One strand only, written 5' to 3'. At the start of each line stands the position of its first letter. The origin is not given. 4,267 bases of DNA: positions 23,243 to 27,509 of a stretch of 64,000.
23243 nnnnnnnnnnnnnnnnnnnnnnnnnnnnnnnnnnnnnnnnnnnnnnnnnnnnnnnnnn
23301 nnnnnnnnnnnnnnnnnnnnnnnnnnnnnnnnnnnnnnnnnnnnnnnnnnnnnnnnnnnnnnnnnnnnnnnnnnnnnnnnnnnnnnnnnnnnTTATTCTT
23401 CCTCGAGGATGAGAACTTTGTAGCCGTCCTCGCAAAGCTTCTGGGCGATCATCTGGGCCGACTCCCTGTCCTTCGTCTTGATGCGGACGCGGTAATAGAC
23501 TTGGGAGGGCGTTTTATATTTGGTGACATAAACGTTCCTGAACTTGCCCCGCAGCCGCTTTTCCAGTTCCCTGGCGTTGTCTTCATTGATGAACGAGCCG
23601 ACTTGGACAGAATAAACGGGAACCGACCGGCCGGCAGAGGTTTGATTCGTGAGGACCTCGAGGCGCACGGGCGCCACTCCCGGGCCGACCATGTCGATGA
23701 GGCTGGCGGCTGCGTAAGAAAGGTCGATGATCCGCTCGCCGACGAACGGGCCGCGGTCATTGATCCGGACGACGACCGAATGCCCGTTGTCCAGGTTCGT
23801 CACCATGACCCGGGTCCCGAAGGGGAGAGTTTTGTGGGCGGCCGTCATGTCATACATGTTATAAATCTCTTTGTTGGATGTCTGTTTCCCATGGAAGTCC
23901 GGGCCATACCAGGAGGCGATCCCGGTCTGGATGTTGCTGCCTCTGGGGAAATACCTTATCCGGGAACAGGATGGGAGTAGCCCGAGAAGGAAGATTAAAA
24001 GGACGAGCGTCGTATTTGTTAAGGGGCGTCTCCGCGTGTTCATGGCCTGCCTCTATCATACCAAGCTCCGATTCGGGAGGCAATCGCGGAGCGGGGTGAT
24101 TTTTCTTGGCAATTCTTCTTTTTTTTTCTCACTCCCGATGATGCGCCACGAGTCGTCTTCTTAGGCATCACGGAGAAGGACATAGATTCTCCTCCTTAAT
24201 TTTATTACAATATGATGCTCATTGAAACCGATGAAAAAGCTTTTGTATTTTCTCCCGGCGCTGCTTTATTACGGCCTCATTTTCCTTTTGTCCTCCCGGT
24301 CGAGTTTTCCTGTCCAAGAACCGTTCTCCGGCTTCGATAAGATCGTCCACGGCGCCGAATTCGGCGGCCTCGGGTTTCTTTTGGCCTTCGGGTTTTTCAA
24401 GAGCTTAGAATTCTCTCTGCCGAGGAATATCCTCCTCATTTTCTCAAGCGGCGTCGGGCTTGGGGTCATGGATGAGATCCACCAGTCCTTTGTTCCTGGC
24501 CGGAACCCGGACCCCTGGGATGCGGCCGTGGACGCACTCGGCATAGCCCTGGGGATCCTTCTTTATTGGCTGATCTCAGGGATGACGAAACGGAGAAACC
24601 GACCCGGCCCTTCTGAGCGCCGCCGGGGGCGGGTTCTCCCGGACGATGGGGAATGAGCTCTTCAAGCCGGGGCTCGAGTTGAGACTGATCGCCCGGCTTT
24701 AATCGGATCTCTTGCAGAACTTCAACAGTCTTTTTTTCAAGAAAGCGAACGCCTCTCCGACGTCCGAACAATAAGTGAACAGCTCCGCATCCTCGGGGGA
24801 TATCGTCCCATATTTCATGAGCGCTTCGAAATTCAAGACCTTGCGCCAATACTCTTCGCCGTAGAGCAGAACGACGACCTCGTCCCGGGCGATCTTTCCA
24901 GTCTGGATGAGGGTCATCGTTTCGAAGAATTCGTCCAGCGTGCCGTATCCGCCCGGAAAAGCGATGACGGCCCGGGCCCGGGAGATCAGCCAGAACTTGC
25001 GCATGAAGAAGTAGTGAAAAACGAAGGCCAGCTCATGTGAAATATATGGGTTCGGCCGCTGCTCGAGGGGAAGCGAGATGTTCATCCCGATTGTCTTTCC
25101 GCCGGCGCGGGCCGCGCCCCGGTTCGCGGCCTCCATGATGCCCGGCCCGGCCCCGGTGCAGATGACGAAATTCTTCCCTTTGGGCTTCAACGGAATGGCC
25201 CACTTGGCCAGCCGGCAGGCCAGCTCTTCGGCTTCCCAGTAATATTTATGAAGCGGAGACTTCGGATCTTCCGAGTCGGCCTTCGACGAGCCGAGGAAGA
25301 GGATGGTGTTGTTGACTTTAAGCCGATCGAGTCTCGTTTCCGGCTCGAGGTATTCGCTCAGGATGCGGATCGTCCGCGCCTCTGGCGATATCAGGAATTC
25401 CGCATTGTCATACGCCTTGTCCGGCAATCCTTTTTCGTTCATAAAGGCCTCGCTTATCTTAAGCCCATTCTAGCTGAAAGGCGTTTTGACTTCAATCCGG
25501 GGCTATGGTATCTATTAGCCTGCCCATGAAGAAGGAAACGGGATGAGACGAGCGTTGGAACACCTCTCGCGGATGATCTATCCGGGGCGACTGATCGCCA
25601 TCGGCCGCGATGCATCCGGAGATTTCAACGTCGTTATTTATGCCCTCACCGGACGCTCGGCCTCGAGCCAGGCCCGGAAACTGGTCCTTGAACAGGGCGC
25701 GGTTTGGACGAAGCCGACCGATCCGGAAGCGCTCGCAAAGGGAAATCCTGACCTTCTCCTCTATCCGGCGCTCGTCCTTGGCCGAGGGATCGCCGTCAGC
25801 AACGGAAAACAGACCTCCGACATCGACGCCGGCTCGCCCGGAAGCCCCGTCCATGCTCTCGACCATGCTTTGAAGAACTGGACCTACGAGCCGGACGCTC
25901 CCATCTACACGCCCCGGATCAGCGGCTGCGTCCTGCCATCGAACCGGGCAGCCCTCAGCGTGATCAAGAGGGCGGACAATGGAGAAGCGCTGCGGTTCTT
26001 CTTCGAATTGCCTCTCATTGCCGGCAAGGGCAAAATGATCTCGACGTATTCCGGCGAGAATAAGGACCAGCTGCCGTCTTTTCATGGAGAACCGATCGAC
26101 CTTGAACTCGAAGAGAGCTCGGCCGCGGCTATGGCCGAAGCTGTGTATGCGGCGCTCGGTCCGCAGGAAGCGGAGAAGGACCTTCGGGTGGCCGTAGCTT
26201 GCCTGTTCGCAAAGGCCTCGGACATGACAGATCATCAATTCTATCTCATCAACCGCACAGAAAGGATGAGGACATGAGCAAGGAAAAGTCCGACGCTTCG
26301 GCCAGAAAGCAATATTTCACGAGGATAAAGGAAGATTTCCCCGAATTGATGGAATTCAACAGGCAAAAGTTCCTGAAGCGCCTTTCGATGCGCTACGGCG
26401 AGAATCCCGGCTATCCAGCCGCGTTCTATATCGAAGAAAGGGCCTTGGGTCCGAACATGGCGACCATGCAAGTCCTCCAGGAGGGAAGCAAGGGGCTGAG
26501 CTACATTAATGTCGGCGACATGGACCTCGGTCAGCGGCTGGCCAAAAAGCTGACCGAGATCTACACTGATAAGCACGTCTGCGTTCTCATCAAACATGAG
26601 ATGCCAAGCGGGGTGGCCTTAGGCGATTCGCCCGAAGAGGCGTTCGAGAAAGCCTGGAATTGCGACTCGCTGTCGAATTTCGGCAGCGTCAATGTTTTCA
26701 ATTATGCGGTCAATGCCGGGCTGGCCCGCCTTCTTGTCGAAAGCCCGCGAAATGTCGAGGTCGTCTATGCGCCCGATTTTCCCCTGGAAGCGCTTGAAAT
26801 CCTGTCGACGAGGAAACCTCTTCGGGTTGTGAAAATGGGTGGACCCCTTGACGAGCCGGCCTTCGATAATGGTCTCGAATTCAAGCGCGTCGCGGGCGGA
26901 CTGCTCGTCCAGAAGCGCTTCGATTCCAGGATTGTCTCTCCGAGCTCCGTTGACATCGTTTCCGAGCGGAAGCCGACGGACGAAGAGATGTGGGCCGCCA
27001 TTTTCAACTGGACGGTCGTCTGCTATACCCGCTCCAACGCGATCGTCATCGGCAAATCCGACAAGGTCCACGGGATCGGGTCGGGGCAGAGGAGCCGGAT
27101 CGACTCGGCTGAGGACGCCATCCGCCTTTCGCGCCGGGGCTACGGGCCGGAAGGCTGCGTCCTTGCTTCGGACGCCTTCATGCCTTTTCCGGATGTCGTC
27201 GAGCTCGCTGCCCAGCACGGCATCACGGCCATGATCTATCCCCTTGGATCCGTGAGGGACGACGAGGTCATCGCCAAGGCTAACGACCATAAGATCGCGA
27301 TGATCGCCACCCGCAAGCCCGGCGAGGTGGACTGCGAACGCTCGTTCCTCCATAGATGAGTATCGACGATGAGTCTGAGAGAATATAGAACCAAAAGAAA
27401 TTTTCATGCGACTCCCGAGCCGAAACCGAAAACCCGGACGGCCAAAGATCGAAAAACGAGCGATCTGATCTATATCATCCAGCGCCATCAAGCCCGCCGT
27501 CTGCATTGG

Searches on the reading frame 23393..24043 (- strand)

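Call 69: search_protein_families(library=pfam, proteins=[window:23393-24043:-], max_evalue=1e-8)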
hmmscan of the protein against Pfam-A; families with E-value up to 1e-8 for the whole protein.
window:23393-24043:- (216 aa): 2 families
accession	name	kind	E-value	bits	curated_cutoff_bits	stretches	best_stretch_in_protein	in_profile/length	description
PF03330.24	DPBB_1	-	2e-26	92.5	28.8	1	39-127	2-82/83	Lytic transglycolase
PF05036.18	SPOR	-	5.6e-11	43.1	21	1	143-203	4-64/76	SPOR domain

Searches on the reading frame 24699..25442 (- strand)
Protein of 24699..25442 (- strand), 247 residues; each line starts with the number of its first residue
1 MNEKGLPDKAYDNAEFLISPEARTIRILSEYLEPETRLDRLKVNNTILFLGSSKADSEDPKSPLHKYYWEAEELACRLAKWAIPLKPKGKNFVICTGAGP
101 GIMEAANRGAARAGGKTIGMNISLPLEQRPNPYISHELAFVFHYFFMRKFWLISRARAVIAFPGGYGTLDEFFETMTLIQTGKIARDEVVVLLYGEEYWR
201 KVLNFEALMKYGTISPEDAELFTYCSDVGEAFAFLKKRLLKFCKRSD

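Call 69: search_protein_families(library=pfam, proteins=[window:24699-25442:-], max_evalue=1e-8)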
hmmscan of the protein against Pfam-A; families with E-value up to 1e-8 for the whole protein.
window:24699-25442:- (247 aa): 2 families
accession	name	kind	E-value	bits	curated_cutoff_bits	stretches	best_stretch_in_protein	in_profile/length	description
PF03641.19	Lysine_decarbox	-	1.2e-27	97.1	27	1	103-232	1-128/131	Possible lysine decarboxylase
PF18306.6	LDcluster4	-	2.4e-12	47.2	26.3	1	90-175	31-113/151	SLOG cluster4 family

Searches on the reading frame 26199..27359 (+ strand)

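Call 69: search_protein_families(library=pfam, proteins=[window:26199-27359:+], max_evalue=1e-8)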
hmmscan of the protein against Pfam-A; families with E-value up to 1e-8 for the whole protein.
window:26199-27359:+ (386 aa): 1 family
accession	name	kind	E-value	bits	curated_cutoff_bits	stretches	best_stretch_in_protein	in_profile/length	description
PF01808.24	AICARFT_IMPCHas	-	7.7e-61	206.7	25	1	37-308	54-309/311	AICARFT/IMPCHase bienzyme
